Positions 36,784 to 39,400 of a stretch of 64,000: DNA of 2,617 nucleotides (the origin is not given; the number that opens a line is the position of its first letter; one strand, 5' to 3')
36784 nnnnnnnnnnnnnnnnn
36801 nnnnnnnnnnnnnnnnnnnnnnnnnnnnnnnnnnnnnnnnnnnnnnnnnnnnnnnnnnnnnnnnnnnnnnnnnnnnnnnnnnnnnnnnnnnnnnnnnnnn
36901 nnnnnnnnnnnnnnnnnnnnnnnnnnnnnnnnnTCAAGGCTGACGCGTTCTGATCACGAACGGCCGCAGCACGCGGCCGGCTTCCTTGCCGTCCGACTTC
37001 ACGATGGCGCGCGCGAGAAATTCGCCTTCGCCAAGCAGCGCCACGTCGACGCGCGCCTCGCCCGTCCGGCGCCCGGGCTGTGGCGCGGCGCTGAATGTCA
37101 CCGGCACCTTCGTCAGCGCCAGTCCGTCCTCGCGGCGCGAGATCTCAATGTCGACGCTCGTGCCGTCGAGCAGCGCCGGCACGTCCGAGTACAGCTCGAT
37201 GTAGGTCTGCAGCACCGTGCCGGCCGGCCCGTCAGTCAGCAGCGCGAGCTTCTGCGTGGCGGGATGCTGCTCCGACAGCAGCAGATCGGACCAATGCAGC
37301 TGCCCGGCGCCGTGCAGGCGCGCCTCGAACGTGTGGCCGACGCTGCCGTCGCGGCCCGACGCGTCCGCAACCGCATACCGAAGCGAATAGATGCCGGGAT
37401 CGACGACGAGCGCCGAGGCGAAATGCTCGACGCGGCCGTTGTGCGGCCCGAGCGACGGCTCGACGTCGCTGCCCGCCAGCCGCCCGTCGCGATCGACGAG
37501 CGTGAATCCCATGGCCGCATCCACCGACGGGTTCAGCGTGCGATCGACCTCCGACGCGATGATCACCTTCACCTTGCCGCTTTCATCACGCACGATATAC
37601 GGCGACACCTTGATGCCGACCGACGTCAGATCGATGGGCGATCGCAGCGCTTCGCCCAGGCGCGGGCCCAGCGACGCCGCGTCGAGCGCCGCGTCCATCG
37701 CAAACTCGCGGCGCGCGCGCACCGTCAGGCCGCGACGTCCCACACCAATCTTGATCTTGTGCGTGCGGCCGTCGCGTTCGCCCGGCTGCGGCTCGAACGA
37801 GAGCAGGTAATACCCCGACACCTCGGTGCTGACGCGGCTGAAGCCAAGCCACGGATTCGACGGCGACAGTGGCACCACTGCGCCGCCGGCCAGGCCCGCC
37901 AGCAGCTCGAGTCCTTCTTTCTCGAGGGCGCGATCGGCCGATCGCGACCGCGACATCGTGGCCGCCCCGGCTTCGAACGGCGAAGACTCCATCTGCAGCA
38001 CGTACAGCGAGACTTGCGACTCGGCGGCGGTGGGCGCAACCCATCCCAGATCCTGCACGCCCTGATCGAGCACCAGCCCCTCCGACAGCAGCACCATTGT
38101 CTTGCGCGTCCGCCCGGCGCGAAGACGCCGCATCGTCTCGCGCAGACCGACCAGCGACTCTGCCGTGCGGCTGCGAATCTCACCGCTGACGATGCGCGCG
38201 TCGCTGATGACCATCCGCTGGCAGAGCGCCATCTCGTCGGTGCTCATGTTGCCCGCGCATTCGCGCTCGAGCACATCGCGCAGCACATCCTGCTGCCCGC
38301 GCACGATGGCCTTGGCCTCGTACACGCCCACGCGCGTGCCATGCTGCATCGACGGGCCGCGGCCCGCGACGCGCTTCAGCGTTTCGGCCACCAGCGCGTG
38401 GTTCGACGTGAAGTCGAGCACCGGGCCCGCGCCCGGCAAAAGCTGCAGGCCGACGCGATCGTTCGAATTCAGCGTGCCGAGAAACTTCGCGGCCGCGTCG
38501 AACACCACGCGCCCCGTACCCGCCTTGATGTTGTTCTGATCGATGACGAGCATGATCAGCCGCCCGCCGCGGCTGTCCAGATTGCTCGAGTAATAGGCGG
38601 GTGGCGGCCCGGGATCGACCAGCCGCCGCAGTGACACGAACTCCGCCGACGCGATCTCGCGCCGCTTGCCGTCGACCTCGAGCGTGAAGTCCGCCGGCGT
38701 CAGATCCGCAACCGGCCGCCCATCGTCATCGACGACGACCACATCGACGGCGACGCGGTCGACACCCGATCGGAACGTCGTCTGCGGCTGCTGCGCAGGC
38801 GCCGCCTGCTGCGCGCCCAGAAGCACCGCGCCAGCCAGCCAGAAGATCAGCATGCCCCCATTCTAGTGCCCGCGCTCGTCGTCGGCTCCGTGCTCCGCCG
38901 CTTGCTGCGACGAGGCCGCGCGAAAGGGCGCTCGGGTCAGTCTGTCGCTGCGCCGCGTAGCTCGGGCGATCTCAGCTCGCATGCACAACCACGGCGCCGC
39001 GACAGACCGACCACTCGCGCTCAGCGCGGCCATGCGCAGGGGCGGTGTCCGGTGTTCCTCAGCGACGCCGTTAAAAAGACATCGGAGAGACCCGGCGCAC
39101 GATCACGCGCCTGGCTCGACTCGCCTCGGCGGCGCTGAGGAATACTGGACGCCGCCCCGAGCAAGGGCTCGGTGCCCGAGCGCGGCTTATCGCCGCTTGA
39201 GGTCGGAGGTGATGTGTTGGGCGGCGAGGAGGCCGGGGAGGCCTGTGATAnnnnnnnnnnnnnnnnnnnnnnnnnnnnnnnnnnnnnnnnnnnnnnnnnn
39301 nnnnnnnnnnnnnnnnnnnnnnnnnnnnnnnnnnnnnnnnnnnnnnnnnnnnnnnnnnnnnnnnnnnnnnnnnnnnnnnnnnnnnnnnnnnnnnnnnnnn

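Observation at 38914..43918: Near-identical 118-bp inverted repeats bracket a 4.8-kb three-gene metabolic cassette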

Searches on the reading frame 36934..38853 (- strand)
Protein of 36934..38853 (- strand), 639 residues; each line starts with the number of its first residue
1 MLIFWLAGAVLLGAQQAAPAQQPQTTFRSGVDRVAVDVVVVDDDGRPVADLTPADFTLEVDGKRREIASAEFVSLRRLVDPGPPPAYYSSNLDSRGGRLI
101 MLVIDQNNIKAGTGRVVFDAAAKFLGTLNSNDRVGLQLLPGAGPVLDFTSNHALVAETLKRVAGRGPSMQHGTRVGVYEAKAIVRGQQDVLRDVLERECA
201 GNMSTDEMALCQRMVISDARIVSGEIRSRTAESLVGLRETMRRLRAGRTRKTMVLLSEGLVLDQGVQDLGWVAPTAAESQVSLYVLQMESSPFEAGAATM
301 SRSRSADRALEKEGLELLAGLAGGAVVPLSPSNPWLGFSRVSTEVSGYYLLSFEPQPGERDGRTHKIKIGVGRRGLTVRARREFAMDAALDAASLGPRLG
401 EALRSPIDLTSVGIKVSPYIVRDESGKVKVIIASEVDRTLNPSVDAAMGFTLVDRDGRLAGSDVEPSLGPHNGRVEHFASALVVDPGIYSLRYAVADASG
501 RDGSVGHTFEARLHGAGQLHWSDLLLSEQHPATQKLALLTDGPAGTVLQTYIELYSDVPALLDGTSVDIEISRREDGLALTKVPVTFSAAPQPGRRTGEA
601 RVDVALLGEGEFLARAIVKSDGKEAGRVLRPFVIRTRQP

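Call 8: search_protein_families(library=pfam, proteins=[window:36934-38853:-])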
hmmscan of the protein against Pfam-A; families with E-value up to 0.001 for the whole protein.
window:36934-38853:- (639 aa): 0 families

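Call 64: search_protein_families(library=ncbifam, max_evalue=1e-10, proteins=[window:36934-38853:-])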
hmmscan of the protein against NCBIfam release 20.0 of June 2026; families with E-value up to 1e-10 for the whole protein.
window:36934-38853:- (639 aa): 1 family
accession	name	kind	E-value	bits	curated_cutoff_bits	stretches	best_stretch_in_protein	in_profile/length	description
TIGR03436.1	acidobact_VWFA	subfamily_domain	1.8e-36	126.3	81.25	1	25-382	1-319/324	VWA domain-containing protein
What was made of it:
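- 36934..38853 (-): Left flanking gene, outside the bracket: secreted acidobacterial VWA-domain protein. A conserved TAGAAT box sits just upstream of its ATG. NCBIfam TIGR03436 scores 126 bits against a cut-off of 81 (call 64).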

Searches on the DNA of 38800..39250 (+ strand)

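Call 13: search_dna_similar(query=window:38914-39031:+, collection=plasmids, mode=distant, max_rows=30)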
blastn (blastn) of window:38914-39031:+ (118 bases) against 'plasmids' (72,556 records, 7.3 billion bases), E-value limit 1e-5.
No match.
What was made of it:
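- Tried and rejected: The distant search with M1 found nothing (call 13).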

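Call 36: search_rna_families(source=window, start=38800, end=39250, threshold=evalue, max_evalue=10)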
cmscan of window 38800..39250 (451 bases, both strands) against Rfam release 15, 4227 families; matches with E-value up to 10: 11.
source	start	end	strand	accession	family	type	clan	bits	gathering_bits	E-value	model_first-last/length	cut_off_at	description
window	39030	39166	+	RF04141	MIR8622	Gene; miRNA;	-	32.2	197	0.00037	1-212/212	no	MIR8622 microRNA precursor family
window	39039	39158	+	RF04116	MIR9672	Gene; miRNA;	-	31.2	74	0.0004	1-120/120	no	MIR9672 microRNA precursor family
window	39030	39168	+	RF04138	mir-9243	Gene; miRNA;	-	24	83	0.021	1-86/86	no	mir-9243 microRNA precursor family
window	38910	39034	-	RF03175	MIR3454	Gene; miRNA;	-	18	142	0.52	1-147/147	no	MIR3454 microRNA precursor family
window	39037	39159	-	RF04201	MIR7510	Gene; miRNA;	-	16.4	93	2.2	1-79/79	no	MIR7510 microRNA precursor family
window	38937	39010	+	RF03703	mir-3622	Gene; miRNA;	-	15.4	78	6.3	1-84/84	no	mir-3622 microRNA precursor family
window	38986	39076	-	RF03949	mir-8830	Gene; miRNA;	-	15.4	76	9.1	1-95/95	no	mir-8830 microRNA precursor family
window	39141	39197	-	RF01528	CC3513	Gene; sRNA;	-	12.4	40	8.2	1-176/176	no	caulobacter sRNA CC3513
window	38863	38886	-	RF01276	sR53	Gene; snRNA; snoRNA; CD-box;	-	12.2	49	2.2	1-60/60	no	Small nucleolar RNA sR53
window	39220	39250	+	RF01274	sR45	Gene; snRNA; snoRNA; CD-box;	-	12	40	9.4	1-31/55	3'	Small nucleolar RNA sR45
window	39192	39238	+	RF01276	sR53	Gene; snRNA; snoRNA; CD-box;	-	11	49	4.8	1-60/60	no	Small nucleolar RNA sR53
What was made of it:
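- On Known structured RNA family (Rfam 15): In 38800-39250 there were only far sub-threshold miRNA-precursor hairpin matches (call 36).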
